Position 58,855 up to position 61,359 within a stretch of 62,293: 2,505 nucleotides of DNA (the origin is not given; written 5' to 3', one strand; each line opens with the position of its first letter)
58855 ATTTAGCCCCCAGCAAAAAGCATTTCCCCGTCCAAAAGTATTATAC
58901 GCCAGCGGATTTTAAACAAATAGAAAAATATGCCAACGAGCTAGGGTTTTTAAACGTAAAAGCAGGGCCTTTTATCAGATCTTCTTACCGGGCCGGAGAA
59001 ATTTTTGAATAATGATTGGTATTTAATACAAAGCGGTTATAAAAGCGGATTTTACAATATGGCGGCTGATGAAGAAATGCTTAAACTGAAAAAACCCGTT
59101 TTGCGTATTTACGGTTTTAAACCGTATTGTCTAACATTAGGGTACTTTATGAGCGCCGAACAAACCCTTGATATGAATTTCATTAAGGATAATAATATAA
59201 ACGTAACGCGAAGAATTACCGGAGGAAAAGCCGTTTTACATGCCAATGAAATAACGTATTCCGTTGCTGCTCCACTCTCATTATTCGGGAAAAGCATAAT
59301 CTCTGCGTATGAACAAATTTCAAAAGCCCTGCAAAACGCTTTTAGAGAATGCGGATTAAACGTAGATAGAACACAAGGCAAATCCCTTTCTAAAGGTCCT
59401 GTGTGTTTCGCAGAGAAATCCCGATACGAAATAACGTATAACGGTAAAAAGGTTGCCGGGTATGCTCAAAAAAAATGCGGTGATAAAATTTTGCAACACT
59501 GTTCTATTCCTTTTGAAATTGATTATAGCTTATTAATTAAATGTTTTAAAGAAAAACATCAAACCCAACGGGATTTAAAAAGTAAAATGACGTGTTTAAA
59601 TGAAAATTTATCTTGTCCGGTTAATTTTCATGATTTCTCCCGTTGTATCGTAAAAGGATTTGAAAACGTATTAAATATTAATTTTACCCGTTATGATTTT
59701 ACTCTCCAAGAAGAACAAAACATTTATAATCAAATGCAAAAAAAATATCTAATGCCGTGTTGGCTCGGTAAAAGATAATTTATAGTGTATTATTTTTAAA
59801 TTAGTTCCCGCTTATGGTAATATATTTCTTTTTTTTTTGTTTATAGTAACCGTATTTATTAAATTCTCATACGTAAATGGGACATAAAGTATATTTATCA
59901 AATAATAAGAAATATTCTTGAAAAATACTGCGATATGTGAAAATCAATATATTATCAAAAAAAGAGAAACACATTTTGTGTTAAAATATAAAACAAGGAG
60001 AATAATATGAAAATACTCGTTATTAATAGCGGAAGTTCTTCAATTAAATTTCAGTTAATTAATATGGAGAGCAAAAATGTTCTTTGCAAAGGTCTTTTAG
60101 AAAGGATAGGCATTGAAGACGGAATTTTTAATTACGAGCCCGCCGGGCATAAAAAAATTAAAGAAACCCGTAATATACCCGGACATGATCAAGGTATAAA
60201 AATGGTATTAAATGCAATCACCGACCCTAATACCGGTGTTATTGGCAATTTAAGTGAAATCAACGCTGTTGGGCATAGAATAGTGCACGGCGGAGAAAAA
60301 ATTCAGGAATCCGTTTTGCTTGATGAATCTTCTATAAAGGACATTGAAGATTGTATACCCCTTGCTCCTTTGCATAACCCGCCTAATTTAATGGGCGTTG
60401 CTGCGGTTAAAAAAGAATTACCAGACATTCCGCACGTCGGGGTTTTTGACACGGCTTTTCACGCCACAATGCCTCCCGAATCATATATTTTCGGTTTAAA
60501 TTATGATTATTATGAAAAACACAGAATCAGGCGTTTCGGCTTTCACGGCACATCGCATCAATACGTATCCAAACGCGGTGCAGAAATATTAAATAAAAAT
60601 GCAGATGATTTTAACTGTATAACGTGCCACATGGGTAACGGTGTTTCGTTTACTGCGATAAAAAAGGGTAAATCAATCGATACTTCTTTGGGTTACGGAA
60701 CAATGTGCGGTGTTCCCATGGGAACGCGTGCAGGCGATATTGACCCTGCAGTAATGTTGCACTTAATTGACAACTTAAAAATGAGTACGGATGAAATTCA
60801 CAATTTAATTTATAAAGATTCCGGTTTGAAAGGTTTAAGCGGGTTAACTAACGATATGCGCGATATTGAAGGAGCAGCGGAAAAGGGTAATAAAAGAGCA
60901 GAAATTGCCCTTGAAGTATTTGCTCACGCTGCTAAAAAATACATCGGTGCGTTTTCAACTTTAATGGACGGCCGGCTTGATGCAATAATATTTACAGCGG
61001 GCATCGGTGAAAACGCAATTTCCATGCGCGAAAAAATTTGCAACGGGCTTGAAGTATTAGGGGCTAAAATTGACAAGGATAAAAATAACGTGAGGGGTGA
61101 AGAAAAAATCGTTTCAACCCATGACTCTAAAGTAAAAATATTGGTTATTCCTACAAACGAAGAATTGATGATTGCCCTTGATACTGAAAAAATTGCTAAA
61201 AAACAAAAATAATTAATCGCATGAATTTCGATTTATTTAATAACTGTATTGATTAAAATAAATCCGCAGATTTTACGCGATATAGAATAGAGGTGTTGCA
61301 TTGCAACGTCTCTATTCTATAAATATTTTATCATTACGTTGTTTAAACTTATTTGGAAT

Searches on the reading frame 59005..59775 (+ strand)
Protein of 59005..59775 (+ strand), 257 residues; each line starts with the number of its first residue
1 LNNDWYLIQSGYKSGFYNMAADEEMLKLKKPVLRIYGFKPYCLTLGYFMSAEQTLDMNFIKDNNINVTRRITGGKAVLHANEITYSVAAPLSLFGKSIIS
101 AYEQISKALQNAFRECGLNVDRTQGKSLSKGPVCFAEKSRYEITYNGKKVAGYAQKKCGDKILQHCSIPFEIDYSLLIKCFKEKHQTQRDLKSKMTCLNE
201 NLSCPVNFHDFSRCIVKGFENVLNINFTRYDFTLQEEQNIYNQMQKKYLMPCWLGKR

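Call 21: search_protein_families(library=pfam, proteins=[window:59005-59775:+], max_evalue=0.001)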
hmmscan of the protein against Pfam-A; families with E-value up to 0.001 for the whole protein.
window:59005-59775:+ (257 aa): 2 families
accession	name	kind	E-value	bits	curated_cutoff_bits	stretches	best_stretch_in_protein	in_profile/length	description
PF21948.1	LplA-B_cat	-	1.5e-33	116.9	27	1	16-220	3-200/200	Lipoyl protein ligase A/B catalytic domain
PF03099.24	BPL_LplA_LipB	-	1.2e-11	45.1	21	1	54-172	15-132/133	Biotin/lipoate A/B protein ligase family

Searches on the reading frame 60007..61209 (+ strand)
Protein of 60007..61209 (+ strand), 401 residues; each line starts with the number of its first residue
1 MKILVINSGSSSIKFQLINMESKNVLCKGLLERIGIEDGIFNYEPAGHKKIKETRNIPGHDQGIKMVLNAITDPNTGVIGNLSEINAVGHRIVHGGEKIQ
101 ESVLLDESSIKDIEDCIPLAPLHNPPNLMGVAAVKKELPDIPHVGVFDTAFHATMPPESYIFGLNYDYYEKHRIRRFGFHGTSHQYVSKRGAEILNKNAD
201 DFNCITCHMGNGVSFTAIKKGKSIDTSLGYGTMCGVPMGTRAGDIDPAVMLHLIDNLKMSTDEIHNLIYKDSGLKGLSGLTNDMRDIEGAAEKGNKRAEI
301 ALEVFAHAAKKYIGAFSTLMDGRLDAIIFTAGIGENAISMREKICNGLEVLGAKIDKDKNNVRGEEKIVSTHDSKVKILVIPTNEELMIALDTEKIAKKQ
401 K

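Call 21: search_protein_families(library=pfam, proteins=[window:60007-61209:+], max_evalue=0.001)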
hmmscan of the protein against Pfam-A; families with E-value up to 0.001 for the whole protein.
window:60007-61209:+ (401 aa): 1 family
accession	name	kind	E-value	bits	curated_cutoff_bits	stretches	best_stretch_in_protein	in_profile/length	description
PF00871.23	Acetate_kinase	-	6.3e-152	506.2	22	1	2-390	1-391/392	Acetokinase family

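Call 101: list_cluster_members(proteins=[window:60007-61209:+, window:33391-34425:-, window:58152-59009:+, window:54779-55360:-])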
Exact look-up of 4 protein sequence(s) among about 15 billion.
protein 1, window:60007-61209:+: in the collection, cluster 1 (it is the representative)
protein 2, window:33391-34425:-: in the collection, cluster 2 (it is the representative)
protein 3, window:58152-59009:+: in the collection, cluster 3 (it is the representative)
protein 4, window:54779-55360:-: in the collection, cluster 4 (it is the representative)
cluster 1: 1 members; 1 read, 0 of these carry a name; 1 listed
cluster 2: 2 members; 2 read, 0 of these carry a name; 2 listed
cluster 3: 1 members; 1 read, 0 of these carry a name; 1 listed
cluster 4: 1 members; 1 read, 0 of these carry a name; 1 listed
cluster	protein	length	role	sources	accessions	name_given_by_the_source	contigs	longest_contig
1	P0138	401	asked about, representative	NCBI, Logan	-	-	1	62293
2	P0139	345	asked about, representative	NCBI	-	-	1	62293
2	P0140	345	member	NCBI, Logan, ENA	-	-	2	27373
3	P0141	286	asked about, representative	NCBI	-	-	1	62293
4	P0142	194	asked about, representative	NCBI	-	-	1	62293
